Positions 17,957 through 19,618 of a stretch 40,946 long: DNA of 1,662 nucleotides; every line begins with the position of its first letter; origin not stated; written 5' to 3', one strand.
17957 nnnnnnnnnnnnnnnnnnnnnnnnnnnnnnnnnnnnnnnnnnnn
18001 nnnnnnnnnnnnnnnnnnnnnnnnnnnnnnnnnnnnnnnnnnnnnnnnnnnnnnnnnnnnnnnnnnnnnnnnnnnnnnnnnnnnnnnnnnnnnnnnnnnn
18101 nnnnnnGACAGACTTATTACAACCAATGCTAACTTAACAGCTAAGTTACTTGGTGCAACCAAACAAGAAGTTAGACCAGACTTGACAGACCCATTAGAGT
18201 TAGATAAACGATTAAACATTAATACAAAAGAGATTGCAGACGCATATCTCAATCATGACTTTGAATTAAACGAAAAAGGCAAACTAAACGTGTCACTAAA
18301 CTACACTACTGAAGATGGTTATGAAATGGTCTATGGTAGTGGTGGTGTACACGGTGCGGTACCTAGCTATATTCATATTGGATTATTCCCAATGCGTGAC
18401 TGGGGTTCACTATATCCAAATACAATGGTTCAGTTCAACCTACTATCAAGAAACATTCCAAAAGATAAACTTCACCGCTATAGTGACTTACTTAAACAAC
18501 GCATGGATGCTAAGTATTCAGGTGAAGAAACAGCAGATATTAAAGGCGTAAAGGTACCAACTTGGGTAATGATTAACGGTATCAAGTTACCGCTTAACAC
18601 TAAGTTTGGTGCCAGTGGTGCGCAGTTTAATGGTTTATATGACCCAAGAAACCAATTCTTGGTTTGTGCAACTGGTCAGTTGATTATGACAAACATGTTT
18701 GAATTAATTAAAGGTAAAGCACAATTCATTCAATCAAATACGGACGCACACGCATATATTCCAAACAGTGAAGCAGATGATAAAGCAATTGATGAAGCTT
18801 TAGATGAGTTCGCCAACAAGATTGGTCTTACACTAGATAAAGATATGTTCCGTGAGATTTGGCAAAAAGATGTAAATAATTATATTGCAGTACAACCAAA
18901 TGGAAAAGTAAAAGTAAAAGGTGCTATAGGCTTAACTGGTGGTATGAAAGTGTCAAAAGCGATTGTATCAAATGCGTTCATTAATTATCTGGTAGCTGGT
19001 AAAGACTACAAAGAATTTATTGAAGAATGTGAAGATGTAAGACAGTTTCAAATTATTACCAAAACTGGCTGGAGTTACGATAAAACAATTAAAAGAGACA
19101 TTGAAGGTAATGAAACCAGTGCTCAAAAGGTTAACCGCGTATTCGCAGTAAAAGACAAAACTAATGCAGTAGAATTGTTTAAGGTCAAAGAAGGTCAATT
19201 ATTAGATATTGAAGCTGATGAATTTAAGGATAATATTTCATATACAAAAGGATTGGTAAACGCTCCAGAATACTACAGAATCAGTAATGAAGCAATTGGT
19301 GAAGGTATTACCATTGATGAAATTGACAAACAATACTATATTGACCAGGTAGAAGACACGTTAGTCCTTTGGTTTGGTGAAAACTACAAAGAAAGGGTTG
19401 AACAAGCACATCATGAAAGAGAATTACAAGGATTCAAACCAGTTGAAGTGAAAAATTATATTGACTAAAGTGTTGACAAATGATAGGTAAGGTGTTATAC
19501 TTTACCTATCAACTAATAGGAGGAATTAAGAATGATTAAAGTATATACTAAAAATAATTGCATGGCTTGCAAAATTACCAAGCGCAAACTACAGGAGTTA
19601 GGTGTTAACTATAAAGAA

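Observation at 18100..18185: Family-B DNA polymerase split into an exonuclease ORF and a polymerase ORF by a frame change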

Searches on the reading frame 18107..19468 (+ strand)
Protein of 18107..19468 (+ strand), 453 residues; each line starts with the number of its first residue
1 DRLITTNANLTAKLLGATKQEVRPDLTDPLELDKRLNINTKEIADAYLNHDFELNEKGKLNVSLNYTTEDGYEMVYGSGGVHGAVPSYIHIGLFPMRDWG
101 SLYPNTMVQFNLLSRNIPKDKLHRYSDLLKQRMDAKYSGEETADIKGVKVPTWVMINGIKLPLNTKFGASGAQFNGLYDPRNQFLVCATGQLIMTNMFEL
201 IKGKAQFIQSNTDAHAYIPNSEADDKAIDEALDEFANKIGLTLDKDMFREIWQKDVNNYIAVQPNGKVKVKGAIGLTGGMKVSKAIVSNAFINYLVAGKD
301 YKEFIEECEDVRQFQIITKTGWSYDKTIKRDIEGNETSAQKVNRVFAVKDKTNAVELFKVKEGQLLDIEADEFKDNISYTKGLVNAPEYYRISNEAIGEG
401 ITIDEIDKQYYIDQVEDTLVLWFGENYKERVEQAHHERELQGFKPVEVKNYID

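Call 4: search_protein_families(library=pfam, proteins=[window:18107-19468:+], max_evalue=1)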
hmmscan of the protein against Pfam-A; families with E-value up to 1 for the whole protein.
window:18107-19468:+ (453 aa): 0 families

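Call 24: search_protein_families(library=phrogs, proteins=[window:18107-19468:+], max_evalue=0.001)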
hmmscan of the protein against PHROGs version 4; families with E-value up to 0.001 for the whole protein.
window:18107-19468:+ (453 aa): 4 families
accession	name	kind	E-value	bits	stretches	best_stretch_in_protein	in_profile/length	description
phrog_1252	-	DNA, RNA and nucleotide metabolism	9.2e-112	375.7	1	5-433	246-662/663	DNA polymerase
phrog_18505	-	DNA, RNA and nucleotide metabolism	4.5e-15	56.7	1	158-345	39-231/349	DNA polymerase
phrog_262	-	DNA, RNA and nucleotide metabolism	0.00024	20.3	0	154-237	511-611/856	DNA polymerase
phrog_34803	-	unknown function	0.00054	20.6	1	211-417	11-215/244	-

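Call 26: find_homologous_proteins(query=window:18107-19468:+, max_evalue=0.00001)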
Query window:18107-19468:+ (453 aa): 792 proteins with E <= 0.00001 among 5737 candidates; the best 120 are listed.
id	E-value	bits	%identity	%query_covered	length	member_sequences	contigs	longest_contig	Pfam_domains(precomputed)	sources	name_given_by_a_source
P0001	1.3e-292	988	97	100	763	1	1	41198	-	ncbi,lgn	ncbi:DNA polymerase [Enterococcus phage vB_Efs30_KEN14]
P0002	1.3e-287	972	94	100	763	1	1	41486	-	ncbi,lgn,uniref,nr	ncbi:DNA polymerase B-like protein [Enterococcus phage vB_EFaS_TV217]|uniref:DNA polymerase B-like p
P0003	2.7e-286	967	93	100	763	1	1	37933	-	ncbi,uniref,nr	ncbi:DNA polymerase [Enterococcus phage SANTOR1]|uniref:DNA polymerase B-like protein n=1 Tax=Entero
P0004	4.6e-286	967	93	100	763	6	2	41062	-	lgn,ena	-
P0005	6.2e-286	966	93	100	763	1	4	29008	-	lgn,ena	-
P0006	1.3e-285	965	94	100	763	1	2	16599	-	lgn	-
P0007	4.1e-285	964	93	100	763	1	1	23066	-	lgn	-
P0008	2.4e-284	961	93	100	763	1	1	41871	-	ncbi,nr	ncbi:hypothetical protein [Enterococcus phage vB_EfaS_Ef6.1]|nr:hypothetical protein [Enterococcus p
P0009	3.9e-284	960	92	100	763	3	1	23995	-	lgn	-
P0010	4.1e-284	960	93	100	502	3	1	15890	-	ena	-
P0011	5.0e-284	960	92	100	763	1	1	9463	-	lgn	-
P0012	5.7e-284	960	92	100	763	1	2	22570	-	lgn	-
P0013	5.7e-284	960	92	100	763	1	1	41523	-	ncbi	ncbi:hypothetical protein [Enterococcus phage EnP]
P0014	2.5e-283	958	92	100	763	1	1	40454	-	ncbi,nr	ncbi:putative DNA polymerase [Enterococcus phage EFA-1]|nr:putative DNA polymerase [Enterococcus pha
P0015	7.7e-283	956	92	100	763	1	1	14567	-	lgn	-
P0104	2.1e-172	592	59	100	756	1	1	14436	-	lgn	-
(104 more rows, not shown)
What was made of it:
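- Tried and rejected: Shorter homologues (496-594 aa) among the protein hits (call 26).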

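Call 30: find_encoding_contigs(protein=P0010, flank=2500, max_places=2)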
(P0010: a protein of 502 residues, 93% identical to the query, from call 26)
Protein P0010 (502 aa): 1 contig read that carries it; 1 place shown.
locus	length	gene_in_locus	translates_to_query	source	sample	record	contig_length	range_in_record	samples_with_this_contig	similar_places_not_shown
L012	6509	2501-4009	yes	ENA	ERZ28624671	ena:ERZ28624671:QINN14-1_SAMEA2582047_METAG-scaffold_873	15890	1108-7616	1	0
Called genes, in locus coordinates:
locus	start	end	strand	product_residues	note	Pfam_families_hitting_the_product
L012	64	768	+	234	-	-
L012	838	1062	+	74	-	-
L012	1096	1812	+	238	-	PF02086:MethyltransfD12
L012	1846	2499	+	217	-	-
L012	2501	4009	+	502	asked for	-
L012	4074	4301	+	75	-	PF00462:Glutaredoxin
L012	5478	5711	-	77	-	PF04531:Phage_holin_1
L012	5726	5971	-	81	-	PF10779:XhlA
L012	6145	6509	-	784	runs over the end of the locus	PF06605:Prophage_tail (weak)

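Call 32: find_homologous_proteins(query=P0104, max_evalue=0.00001)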
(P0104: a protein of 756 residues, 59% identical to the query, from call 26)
Query P0104 (756 aa): 612 proteins with E <= 0.00001 among 7392 candidates; the best 120 are listed.
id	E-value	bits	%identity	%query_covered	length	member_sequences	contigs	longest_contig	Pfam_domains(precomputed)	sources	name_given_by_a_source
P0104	0.0e+0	1727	100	100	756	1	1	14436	-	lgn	-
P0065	2.6e-293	993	60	98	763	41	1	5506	-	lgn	-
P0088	2.4e-291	987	59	100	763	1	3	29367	-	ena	-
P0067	4.3e-291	986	59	100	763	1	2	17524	-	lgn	-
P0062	5.4e-290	982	59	100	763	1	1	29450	-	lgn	-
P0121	5.0e-289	979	56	96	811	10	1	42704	-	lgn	-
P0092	5.0e-288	976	59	100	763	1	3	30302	-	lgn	-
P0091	6.0e-288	975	59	100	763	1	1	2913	-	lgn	-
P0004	1.1e-286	971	58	100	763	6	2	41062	-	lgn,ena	-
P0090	1.2e-286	971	59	100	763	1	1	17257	-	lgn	-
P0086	2.2e-286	970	58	97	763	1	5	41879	-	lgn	-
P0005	3.4e-286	970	58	100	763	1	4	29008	-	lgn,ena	-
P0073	3.6e-286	970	58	99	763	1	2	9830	-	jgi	-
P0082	7.6e-286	968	57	99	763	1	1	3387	-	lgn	-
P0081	9.6e-286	968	59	100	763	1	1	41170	-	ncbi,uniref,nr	ncbi:putative DNA polymerase [Enterococcus phage Ec-ZZ2]|uniref:Putative DNA polymerase n=1 Tax=Ente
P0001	4.2e-279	946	58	96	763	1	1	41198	-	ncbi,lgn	ncbi:DNA polymerase [Enterococcus phage vB_Efs30_KEN14]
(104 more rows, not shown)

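Call 37: find_encoding_contigs(protein=window:18182-19468:+, flank=1000, max_places=3)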
Protein window:18182-19468:+ (428 aa): no gene with exactly this product is on record in the collection.

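Call 48: predict_structure(alignment_id=A2)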
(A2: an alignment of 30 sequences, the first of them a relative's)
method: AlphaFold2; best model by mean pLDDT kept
length: 763 residues; sequences in the alignment: 30
mean_pLDDT: 83.0   pTM: 0.83
mean pLDDT of the five models: 83.0, 82.7, 82.2, 80.8, 78.5
residues with pLDDT >= 90: 276; 70-90: 374; 50-70: 85; < 50: 28
segments of 3 or more residues with pLDDT < 50: 476-485, 584-596
pLDDT, mean of each block of 10 residues (from residue 1): 77 95 88 88 89 83 90 86 87 93 76 89 86 93 92 97 94 93 73 86 79 54 69 60 79 80 87 91 90 88 88 76 72 62 92 86 61 83 83 92 90 83 73 83 85 91 85 53 47 77 94 94 92 96 94 91 88 90 45 54 93 91 81 81 91 89 90 63 82 82 88 90 88 93 95 89 67
secondary structure, 60 per line:
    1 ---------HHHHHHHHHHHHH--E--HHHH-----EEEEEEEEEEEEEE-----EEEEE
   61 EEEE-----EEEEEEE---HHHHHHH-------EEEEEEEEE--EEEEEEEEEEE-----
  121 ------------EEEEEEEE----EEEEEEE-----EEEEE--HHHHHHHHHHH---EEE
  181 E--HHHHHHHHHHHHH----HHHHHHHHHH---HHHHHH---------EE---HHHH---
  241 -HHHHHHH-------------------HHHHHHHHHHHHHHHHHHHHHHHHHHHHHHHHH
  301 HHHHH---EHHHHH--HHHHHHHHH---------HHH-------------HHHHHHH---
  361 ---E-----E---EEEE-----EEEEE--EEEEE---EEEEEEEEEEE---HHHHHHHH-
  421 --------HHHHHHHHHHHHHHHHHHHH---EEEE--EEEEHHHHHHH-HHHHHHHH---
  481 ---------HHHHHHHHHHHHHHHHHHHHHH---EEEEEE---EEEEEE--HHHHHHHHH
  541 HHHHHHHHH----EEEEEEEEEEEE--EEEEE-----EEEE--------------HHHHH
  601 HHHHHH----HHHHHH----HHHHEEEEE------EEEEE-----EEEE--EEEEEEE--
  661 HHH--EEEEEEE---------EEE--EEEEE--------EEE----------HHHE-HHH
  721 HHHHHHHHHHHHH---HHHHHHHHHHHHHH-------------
elements in order (helices of 4 or more, strands of 3 or more residues): H10-22 H28-31 E37-50 E56-64 E70-76 H80-86 E94-102 E105-115 E133-140 E145-151 E157-161 H164-174 E178-181 H184-196 H201-210 H214-219 H234-237 H242-248 H268-305 H310-314 H317-325 H351-357 E374-377 E383-387 E390-394 E398-408 H412-419 H429-448 E452-455 E458-461 H462-468 H470-477 H490-511 E515-520 E524-529 H532-549 E554-565 E568-572 E578-581 H596-606 H611-616 H621-624 E625-629 E636-640 E646-649 E652-658 E666-672 E682-684 E687-691 E700-702 H718-733 H737-750
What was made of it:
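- On Family-B DNA polymerase: AlphaFold2 model of P0001 (763 aa; its C-terminal part is 97% identical to the window) has pLDDT 83 and pTM 0.83 (call 48).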

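Call 52: fold_search(model_id=the predicted structure, library=pdb)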
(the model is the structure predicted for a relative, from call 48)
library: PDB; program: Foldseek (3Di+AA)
matches with E <= 10: 1286; with E <= 0.001: 216
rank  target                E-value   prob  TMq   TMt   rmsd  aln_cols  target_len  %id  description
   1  4k8x_A                6.6e-17  1.00  0.41  0.41  14.0       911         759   13  Binary complex of 9N DNA polymerase in the replicative state (released 2013-06-26)
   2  7b0g_A                3.8e-16  1.00  0.40  0.41  14.1       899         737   13  TgoT_6G12 binary with 2 hCTPs (released 2020-12-30)
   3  4ail_C                4.8e-16  1.00  0.41  0.42  14.5       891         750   14  Crystal Structure of an Evolved Replicating DNA Polymerase (released 2012-03-07)
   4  4k8z_A                5.5e-16  1.00  0.41  0.42  13.8       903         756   14  KOD Polymerase in binary complex with dsDNA (released 2013-06-26)
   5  6wya_A                1.0e-15  1.00  0.43  0.43  12.9       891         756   14  RTX (Reverse Transcription Xenopolymerase) in complex with a DNA duplex and dAMPNPP (released 2020-08-19)
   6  7tqw_A                1.3e-15  1.00  0.44  0.44  13.2       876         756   14  Kod RSGA incorporating PMT, n+2 (released 2022-08-31)
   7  7om3_A                1.5e-15  1.00  0.42  0.42  13.6       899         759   13  Crystal structure of KOD DNA Polymerase in a binary complex with Hypoxanthine containing template (released 2021-10-13)
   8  2vwj_A                1.7e-15  1.00  0.37  0.37  14.6       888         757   14  Uracil Recognition in Archaeal DNA Polymerases Captured by X-ray Crystallography. (released 2008-07-22)
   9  9oat_A                1.8e-15  1.00  0.42  0.42  13.4       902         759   13  TNA polymerase, 5-270, binary complex (released 2025-12-10)
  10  7rsu_A                1.9e-15  1.00  0.40  0.40  13.1       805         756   14  TNA polymerase, n+2 product (released 2021-10-27)
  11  5vu6_A                2.5e-15  1.00  0.42  0.42  13.4       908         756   13  TNA polymerase binary complex with primer/template duplex (released 2017-12-06)
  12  6q4t_A                2.6e-15  1.00  0.42  0.42  13.6       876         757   14  KOD DNA pol in a closed ternary complex with 7-deaza-7-(2-(2-hydroxyethoxy)-N-(prop-2-yn-1-yl)acetamide)-2-dATP (released 2019-02-27)
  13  7b0f_A                3.3e-15  1.00  0.43  0.45  12.7       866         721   13  TgoT_6G12 Binary complex (released 2020-12-30)
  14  5mdn_A                3.5e-15  1.00  0.38  0.38  12.3       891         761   11  Structure of the family B DNA polymerase from the hyperthermophilic archaeon Pyrobaculum calidifontis (released 2016-12-14)
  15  8s84_A                3.6e-15  1.00  0.41  0.42  13.5       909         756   14  KOD-H4 DNA polymerase mutant in a ternary complex with DNA/DNA and non-hydrolyzable triphosphate (released 2024-11-13)
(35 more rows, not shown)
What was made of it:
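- On Family-B DNA polymerase: The top 50 Foldseek PDB hits are all family-B polymerases, E 7e-17 to 6e-14, probability 1.00, TM 0.31-0.44 (call 52).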

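Call 53: search_protein_representatives(protein=P0001)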
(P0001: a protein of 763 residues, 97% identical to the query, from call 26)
Query: 763 residues. Proteins with E-value up to 0.001 (for the whole library): 3119; up to 1e-10: 1625; up to 1e-30: 357. The best 150 are listed.
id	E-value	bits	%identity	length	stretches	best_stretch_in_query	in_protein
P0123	0.0e+00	1193.5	71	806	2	1-690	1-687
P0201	8.6e-235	798.0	50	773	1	8-747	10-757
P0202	1.8e-137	476.2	39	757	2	269-735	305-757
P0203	2.9e-114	399.5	39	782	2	17-675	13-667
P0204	2.5e-86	307.1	36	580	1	134-729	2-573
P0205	1.2e-83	298.3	55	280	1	496-747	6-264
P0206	5.3e-81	289.6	36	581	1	134-672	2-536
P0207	9.1e-80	285.5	35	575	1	134-725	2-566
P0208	7.5e-75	269.2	35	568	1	135-682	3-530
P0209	2.4e-71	257.6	36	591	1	133-735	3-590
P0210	5.7e-71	256.4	37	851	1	131-725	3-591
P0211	2.9e-70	254.1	33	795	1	132-735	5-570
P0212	5.0e-69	250.0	35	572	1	133-674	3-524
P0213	1.9e-68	248.1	38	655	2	131-332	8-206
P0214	4.5e-68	246.8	35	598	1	130-735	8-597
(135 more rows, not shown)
